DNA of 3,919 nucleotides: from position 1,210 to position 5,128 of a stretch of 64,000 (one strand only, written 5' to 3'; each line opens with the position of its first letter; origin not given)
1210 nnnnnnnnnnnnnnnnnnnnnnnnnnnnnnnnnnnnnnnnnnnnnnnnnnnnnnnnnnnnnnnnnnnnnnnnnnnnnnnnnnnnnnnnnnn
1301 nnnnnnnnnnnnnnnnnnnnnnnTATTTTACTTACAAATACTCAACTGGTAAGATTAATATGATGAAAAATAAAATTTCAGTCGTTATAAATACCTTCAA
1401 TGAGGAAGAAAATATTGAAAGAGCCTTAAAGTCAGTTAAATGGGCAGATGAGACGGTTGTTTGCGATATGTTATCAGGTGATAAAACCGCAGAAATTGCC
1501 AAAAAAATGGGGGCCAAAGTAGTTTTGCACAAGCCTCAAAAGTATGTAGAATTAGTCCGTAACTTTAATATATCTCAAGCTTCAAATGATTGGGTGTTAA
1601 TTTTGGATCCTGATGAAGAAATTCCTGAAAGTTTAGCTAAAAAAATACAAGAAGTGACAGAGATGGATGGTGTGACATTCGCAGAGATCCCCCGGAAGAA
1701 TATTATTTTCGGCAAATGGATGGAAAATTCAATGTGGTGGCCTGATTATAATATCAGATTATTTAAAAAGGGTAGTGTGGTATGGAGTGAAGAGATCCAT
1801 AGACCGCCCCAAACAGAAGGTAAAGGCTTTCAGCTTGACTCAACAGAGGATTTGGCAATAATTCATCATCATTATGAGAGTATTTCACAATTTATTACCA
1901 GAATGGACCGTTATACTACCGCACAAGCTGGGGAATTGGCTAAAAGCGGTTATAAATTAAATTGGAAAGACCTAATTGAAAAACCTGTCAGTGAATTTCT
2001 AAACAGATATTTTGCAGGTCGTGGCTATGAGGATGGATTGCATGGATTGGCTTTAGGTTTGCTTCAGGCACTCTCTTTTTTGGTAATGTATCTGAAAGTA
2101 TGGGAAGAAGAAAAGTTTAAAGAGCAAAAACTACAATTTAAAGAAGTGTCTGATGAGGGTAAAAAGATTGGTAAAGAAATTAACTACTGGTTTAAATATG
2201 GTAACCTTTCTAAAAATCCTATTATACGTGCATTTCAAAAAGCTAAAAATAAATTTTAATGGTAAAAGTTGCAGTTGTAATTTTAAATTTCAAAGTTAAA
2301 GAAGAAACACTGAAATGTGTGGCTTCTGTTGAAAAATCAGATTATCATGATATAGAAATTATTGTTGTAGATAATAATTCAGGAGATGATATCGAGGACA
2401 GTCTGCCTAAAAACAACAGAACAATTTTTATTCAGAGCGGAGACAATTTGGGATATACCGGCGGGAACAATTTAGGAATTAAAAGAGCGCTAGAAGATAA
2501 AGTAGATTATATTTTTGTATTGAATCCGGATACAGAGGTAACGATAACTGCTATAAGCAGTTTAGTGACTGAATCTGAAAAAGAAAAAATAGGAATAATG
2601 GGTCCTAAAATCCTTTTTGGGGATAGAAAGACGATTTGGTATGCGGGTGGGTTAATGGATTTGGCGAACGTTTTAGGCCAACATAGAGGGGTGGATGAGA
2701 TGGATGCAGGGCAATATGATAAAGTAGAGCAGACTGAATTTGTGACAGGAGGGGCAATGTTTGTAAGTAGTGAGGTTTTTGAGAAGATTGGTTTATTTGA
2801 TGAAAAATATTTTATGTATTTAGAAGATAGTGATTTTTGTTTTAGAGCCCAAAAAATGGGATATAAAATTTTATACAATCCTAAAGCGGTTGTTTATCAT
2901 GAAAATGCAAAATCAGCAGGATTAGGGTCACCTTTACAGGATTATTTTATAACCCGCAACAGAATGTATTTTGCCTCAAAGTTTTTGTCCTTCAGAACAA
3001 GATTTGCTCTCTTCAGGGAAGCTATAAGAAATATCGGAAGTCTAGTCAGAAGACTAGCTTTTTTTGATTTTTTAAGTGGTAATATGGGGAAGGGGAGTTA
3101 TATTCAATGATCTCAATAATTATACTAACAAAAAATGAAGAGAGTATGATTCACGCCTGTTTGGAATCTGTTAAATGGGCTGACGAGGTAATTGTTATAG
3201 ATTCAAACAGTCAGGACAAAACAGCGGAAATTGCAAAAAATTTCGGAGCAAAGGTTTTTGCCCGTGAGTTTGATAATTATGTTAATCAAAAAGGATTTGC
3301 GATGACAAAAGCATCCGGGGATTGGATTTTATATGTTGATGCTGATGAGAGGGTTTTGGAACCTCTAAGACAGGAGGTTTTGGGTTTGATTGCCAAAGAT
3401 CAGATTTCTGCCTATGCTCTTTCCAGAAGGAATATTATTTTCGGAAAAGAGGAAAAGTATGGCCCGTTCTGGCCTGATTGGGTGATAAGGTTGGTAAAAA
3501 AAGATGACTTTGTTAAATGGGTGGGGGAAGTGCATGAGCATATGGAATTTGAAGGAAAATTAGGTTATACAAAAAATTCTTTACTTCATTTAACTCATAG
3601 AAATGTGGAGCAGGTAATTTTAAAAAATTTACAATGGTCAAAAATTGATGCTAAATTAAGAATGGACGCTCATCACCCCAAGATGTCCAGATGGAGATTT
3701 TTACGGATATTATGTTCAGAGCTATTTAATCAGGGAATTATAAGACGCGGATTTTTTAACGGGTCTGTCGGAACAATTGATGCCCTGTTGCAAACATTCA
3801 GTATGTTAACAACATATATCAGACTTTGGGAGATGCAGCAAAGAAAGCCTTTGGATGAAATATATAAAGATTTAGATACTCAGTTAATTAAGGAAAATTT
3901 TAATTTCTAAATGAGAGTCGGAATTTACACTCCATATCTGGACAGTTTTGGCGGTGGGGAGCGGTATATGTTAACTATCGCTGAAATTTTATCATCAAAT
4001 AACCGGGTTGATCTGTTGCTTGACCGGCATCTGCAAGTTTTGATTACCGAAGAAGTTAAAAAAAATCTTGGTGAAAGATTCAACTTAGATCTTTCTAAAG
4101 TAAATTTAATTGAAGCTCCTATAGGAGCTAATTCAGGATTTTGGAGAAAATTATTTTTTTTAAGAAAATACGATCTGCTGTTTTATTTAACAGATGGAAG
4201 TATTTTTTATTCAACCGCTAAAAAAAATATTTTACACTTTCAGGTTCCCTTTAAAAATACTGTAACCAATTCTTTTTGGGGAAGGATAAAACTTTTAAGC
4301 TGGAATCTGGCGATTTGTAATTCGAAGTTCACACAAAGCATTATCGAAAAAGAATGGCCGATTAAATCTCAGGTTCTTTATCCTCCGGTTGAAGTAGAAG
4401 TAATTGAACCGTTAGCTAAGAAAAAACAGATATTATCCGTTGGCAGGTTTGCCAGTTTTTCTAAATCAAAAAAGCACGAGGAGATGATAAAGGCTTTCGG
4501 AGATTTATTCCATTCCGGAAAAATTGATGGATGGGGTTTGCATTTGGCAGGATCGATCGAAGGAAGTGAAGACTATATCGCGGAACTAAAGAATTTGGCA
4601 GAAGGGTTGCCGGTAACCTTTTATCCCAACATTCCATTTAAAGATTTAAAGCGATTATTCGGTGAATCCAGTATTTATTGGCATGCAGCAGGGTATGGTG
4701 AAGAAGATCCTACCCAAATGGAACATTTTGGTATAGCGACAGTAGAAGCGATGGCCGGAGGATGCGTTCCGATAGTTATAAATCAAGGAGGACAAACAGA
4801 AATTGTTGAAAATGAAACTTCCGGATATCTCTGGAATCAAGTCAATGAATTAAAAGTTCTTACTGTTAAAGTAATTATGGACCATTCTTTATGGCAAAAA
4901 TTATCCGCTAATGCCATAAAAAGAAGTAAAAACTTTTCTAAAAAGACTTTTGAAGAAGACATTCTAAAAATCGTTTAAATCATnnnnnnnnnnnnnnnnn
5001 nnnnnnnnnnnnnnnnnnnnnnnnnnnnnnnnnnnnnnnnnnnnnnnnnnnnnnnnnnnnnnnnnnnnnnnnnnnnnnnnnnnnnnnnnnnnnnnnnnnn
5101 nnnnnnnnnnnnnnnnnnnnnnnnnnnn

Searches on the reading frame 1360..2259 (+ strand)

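Call 17: search_protein_families(library=pfam, proteins=[window:1360-2259:+], max_evalue=0.001)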
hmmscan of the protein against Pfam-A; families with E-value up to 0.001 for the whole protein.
window:1360-2259:+ (299 aa): 1 family
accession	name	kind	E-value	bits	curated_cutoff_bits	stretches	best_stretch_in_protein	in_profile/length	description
PF00535.33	Glycos_transf_2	-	5e-14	53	23.3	1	7-134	1-141/168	Glycosyl transferase family 2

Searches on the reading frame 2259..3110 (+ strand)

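Call 17: search_protein_families(library=pfam, proteins=[window:2259-3110:+], max_evalue=0.001)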
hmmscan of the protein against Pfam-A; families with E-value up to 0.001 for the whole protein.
window:2259-3110:+ (283 aa): 4 families
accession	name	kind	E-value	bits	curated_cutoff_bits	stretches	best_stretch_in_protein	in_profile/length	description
PF00535.33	Glycos_transf_2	-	6.1e-15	56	23.3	1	6-177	2-167/168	Glycosyl transferase family 2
PF13641.12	Glyco_tranf_2_3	-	1.8e-09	38.4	27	1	4-237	3-228/230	Glycosyltransferase like family 2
PF13632.12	Glyco_trans_2_3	-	9.4e-07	29.3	27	1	85-242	2-151/198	Glycosyl transferase family group 2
PF02709.20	Glyco_transf_7C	-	0.00034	20.6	23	1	162-205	19-63/78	N-terminal domain of galactosyltransferase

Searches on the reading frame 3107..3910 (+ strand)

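Call 17: search_protein_families(library=pfam, proteins=[window:3107-3910:+], max_evalue=0.001)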
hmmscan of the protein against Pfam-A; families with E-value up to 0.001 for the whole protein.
window:3107-3910:+ (267 aa): 2 families
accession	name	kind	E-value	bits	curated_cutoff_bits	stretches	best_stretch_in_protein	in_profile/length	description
PF00535.33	Glycos_transf_2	-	9.3e-19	68.4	23.3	1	3-117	1-125/168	Glycosyl transferase family 2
PF13704.12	Glyco_tranf_2_4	-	3.7e-05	24.6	27.5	1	9-84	1-85/98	Glycosyl transferase family 2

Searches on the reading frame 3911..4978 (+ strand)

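Call 17: search_protein_families(library=pfam, proteins=[window:3911-4978:+], max_evalue=0.001)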
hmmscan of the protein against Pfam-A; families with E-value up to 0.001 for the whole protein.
window:3911-4978:+ (355 aa): 2 families
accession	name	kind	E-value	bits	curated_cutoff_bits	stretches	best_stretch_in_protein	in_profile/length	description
PF00534.26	Glycos_transf_1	-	1.5e-18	67.3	26.4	1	169-325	13-159/172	Glycosyl transferases group 1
PF13692.12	Glyco_trans_1_4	-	2.1e-11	44.7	27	1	172-309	2-125/142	Glycosyl transferases group 1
